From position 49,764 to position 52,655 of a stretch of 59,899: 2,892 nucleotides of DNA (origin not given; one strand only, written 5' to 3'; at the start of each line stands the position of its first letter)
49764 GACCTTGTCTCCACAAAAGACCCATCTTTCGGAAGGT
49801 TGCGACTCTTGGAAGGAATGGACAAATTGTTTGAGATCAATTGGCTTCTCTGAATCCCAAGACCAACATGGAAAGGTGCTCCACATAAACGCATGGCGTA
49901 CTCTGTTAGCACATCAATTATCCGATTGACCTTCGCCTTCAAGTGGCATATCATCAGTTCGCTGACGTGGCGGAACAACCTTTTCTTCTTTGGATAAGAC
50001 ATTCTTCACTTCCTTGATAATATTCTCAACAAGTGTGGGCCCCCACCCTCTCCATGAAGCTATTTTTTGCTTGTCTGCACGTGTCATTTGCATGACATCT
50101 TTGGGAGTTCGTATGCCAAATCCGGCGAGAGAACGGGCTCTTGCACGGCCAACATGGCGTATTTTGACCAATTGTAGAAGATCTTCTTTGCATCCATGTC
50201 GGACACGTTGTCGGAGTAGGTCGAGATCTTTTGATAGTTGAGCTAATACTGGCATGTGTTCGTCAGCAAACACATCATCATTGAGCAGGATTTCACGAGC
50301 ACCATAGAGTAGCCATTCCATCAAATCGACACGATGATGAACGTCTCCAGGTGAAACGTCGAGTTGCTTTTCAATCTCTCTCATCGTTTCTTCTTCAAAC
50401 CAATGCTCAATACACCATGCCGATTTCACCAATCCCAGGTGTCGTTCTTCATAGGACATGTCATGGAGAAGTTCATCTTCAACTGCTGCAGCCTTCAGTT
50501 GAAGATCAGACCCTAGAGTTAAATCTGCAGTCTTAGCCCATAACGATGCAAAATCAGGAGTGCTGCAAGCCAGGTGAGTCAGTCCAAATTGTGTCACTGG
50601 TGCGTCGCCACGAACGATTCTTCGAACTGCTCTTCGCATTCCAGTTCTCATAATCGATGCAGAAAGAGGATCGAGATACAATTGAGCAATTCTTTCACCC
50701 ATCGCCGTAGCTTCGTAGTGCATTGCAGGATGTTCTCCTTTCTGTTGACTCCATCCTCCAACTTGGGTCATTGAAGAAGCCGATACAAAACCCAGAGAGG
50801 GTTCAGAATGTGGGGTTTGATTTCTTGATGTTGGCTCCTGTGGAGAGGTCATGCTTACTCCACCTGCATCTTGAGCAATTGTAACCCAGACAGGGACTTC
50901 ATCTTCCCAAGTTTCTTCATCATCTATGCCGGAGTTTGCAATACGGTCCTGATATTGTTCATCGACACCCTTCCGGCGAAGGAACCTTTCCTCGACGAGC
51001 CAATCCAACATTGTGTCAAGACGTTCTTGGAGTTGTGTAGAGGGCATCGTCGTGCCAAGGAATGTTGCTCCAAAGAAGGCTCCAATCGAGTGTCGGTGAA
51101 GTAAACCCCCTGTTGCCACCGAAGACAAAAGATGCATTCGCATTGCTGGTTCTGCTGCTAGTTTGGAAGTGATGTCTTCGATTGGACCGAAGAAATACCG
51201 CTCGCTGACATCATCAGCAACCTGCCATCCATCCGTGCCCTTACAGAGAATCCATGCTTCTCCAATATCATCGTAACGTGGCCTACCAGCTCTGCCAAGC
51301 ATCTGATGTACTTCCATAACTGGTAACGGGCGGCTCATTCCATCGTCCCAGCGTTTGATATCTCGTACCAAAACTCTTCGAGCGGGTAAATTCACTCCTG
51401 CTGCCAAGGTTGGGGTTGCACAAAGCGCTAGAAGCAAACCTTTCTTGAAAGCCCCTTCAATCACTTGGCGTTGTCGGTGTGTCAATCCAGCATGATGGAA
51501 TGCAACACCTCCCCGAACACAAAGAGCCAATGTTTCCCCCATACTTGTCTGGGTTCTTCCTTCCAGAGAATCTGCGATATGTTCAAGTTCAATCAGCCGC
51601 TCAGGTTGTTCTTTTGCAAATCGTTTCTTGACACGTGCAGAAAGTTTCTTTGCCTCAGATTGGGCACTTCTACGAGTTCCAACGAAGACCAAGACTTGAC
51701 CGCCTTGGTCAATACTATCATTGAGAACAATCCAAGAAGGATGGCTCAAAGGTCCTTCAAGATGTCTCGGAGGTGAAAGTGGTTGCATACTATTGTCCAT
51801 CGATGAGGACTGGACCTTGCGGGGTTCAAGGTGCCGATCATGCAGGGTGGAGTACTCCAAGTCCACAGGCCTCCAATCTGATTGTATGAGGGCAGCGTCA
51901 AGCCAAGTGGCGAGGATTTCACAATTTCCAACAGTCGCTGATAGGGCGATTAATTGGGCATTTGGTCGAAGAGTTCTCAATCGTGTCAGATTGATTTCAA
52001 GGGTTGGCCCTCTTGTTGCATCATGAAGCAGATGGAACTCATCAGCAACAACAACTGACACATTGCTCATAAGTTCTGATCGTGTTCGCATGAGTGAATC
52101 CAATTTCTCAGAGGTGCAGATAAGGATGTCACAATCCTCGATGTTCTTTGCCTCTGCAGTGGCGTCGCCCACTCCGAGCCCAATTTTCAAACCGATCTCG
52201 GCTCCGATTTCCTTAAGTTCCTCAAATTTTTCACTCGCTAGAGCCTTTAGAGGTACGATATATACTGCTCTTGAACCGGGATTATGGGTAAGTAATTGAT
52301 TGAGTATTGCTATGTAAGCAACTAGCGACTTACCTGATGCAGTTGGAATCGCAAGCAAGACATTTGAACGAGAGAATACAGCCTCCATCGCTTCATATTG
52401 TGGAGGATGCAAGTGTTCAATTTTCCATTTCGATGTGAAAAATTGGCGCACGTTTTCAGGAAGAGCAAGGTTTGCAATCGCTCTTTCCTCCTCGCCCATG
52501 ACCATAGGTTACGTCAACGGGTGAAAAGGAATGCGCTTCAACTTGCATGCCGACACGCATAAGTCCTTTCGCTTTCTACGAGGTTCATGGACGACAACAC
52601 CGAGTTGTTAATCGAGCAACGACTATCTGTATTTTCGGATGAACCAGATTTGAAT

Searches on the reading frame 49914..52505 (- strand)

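Call 61: search_protein_families(library=pfam, proteins=[window:49914-52505:-], max_evalue=0.001)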
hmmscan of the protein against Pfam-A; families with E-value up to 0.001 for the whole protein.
window:49914-52505:- (863 aa): 7 families
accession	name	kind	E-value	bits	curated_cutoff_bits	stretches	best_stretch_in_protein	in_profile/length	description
PF00270.35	DEAD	-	2e-35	122.4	26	1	34-193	2-161/167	DEAD/DEAH box helicase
PF21280.2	Helicase_dom4_arc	-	1.3e-17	64.3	27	1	641-771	2-125/125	Archaeal helicase, domain 4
PF04851.21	ResIII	-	6.1e-12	46.2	22.5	1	32-192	4-162/164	Type III restriction enzyme, res subunit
PF00271.37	Helicase_C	-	6.2e-09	36.5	23.5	1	333-409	41-109/110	Helicase conserved C-terminal domain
PF22527.2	DEXQc_Suv3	-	1.6e-06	28.2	27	1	45-168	12-113/154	DEXQ-box helicase domain of Suv3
PF14520.12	HHH_5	-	0.00013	22.8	27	1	778-834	3-56/57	Helix-hairpin-helix domain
PF20470.4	HTH_61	-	0.00017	22.3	24.3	1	415-509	1-91/92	Helix-turn-helix domain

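Call 74: search_protein_families(library=ncbifam, proteins=[window:49914-52505:-], max_evalue=0.01)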
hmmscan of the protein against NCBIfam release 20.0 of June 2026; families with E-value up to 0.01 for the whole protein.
window:49914-52505:- (863 aa): 22 families
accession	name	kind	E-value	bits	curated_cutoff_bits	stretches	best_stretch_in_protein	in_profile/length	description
NF002654.0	PRK02362.1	equivalog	2.8e-191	637.6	887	1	10-842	3-712/739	ATP-dependent DNA helicase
NF001308.0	PRK00254.1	equivalog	4.9e-145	484.5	1216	2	12-510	5-471/720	ATP-dependent DNA helicase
NF040935.1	helicase_Hel308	equivalog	3e-124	415.7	1200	2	10-512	6-484/704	ATP-dependent DNA helicase Hel308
NF002251.0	PRK01172.1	equivalog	6e-122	408.1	891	2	13-512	6-462/674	ATP-dependent DNA helicase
TIGR04121.1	DEXH_lig_assoc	equivalog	2.6e-36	124.7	850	2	19-284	3-264/804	ligase-associated DNA damage response DEXH box helicase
NF010338.0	PRK13767.1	equivalog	1.2e-26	93.3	849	1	14-300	18-317/877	ATP-dependent helicase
NF007284.0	PRK09751.1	equivalog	1.7e-17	62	1496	1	36-407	34-417/1538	ATP-dependent helicase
TIGR03817.1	DECH_helic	hypoth_equivalog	6.9e-13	47.7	874.1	1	26-373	31-345/742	helicase/secretion neighborhood putative DEAH-box helicase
NF008662.0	PRK11664.1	equivalog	8.3e-08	31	1053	1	39-224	13-193/813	ATP-dependent helicase HrpB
TIGR00614.1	recQ_fam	subfamily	3.4e-07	29.4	219.8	1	23-192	3-172/470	RecQ family ATP-dependent DNA helicase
NF003419.0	PRK04837.1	equivalog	3.7e-06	25.9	588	1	8-162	9-172/424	ATP-dependent RNA helicase RhlB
NF008165.0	PRK10917.1-3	equivalog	7.4e-06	24.7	711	1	55-122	294-358/692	ATP-dependent DNA helicase RecG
TIGR01389.1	recQ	equivalog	1.6e-05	23.6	640.2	1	30-191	12-171/591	DNA helicase RecQ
NF053631.1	RNA_helic_CshA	equivalog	1.9e-05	23.7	646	1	28-156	18-149/434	degradosome RNA helicase CshA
NF008164.0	PRK10917.1-2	equivalog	3.2e-05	22.4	785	0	48-120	299-368/704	ATP-dependent DNA helicase RecG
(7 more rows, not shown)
